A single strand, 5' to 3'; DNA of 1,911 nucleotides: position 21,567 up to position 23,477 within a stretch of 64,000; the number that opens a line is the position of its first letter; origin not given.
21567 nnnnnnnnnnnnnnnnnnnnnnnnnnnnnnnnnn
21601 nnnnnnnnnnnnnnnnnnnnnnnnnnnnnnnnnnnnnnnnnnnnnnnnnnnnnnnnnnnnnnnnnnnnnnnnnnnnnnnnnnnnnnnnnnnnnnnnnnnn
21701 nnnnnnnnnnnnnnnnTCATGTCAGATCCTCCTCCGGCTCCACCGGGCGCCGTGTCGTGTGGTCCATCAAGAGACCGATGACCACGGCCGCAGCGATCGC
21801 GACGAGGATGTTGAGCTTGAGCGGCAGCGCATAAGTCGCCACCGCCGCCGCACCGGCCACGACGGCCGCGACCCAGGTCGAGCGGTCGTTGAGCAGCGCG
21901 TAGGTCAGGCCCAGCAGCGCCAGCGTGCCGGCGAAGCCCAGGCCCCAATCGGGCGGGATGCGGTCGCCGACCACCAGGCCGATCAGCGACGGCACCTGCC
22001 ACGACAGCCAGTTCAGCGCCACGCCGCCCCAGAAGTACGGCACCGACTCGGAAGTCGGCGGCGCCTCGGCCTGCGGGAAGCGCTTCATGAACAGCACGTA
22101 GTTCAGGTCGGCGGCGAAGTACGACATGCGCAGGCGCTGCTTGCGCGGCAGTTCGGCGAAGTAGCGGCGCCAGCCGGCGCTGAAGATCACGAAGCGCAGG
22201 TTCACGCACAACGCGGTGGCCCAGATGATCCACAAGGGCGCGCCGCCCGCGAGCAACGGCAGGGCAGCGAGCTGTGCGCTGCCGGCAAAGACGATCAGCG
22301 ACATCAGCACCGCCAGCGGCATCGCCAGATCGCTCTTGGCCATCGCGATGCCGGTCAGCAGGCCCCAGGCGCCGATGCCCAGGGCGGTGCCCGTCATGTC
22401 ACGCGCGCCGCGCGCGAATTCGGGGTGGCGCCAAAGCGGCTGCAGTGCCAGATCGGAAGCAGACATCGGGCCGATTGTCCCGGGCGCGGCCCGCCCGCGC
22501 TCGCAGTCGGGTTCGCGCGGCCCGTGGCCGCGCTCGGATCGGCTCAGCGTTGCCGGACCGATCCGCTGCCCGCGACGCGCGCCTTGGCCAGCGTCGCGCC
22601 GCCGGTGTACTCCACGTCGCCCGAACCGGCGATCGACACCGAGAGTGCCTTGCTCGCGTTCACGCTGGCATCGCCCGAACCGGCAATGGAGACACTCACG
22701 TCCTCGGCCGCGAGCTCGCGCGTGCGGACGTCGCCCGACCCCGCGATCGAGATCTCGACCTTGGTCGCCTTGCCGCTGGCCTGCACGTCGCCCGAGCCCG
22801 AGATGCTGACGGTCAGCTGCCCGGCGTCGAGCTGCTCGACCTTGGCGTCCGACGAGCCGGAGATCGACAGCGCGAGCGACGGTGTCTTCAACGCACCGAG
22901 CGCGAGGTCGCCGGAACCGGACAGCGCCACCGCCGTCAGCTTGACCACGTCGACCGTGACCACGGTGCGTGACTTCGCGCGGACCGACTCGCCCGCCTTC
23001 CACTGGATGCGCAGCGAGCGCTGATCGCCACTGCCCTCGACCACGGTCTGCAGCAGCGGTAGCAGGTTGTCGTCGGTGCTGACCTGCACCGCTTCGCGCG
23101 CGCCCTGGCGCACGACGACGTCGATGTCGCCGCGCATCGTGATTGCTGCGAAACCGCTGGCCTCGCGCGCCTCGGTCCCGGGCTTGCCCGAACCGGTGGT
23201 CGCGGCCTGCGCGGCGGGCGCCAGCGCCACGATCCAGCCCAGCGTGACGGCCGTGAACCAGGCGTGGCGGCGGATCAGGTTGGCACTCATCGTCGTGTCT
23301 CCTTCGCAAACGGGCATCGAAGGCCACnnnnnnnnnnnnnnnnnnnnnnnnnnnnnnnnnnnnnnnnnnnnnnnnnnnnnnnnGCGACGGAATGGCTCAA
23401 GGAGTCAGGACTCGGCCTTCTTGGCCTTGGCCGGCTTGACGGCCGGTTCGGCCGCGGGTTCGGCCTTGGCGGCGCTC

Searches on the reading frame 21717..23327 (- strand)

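Call 65: search_protein_families(library=pfam, proteins=[window:21717-23327:-], max_evalue=0.01)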
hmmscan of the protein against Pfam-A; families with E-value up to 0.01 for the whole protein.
window:21717-23327:- (536 aa): 1 family
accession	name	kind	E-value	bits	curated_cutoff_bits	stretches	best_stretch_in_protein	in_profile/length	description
PF03591.19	AzlC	-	2.7e-31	109.3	32.1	1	315-456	3-136/137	AzlC protein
